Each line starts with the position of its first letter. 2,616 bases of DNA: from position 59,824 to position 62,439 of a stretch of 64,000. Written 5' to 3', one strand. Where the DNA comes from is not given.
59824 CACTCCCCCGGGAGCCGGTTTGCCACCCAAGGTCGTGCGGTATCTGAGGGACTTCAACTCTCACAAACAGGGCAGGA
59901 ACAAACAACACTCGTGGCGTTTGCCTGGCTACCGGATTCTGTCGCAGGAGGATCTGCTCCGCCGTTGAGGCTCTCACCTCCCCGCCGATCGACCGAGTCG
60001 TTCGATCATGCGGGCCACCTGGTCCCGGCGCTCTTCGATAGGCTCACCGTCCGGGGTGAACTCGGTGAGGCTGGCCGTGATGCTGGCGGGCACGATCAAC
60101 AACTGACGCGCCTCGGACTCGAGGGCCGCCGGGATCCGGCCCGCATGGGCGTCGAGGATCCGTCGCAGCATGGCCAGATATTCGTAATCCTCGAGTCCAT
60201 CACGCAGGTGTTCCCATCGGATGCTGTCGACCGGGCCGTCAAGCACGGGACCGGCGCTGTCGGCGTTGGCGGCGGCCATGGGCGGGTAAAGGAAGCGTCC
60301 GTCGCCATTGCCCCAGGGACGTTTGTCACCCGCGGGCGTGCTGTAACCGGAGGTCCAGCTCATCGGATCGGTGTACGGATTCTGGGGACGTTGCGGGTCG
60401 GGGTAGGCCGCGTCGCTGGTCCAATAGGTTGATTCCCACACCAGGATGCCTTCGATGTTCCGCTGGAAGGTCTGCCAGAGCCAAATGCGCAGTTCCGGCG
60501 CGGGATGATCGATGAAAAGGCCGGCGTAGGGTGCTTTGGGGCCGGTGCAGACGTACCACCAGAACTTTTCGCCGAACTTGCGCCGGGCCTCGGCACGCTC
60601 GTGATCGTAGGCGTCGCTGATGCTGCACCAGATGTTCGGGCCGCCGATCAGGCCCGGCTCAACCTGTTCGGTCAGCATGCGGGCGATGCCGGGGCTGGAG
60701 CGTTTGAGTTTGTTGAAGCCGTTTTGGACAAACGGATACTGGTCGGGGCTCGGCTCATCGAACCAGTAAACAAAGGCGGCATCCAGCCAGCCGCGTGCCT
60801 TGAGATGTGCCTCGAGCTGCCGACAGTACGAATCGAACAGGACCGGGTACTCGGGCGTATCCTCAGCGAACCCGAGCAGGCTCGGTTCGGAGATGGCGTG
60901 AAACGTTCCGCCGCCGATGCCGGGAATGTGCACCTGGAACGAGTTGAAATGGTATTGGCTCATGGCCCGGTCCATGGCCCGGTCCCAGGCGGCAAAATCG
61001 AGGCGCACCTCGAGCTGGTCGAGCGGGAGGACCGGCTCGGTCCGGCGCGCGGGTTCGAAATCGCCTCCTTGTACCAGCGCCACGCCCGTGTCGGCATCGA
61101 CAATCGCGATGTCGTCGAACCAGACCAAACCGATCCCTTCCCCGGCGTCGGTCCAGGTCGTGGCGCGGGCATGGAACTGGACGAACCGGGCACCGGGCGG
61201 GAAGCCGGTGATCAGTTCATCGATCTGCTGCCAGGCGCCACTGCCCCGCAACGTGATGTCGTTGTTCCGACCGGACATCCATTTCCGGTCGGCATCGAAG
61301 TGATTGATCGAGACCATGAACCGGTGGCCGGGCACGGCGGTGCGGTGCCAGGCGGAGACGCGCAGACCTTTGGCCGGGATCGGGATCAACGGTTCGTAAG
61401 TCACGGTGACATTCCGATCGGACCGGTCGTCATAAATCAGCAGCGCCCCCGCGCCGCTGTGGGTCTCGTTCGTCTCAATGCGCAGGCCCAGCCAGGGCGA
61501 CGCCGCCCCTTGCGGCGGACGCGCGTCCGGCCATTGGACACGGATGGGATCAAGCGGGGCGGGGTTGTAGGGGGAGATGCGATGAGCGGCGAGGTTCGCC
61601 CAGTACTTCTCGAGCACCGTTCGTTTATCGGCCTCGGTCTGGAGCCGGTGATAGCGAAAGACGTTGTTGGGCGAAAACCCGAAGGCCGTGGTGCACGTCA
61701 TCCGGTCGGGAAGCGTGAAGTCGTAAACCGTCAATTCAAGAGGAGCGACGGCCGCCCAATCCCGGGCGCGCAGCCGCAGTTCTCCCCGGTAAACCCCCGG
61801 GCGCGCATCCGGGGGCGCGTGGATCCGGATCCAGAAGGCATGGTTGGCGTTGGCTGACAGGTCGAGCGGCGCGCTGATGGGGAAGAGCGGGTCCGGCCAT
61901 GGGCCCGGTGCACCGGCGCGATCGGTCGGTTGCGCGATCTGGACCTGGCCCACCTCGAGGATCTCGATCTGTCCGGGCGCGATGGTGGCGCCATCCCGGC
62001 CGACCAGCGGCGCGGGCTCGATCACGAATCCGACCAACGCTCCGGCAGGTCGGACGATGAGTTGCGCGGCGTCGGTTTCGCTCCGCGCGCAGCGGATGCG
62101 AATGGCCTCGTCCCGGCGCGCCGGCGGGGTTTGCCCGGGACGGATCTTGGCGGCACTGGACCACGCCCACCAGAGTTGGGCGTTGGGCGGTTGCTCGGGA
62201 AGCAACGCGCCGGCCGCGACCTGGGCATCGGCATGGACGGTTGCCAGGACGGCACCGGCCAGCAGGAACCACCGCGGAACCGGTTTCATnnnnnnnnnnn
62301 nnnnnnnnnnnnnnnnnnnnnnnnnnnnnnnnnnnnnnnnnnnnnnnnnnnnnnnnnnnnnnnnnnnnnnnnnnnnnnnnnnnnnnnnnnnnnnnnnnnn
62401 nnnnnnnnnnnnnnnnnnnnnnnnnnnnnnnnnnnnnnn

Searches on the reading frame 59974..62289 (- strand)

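Call 92: search_protein_families(library=pfam, proteins=[window:59974-62289:-], max_evalue=0.0001)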
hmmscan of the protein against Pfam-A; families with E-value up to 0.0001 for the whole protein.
window:59974-62289:- (771 aa): 1 family
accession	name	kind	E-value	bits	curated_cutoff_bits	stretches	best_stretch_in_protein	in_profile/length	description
PF13320.12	GH123_cat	-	1.4e-21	77.6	23.1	1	474-708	124-324/324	Glycoside hydrolase 123, catalytic domain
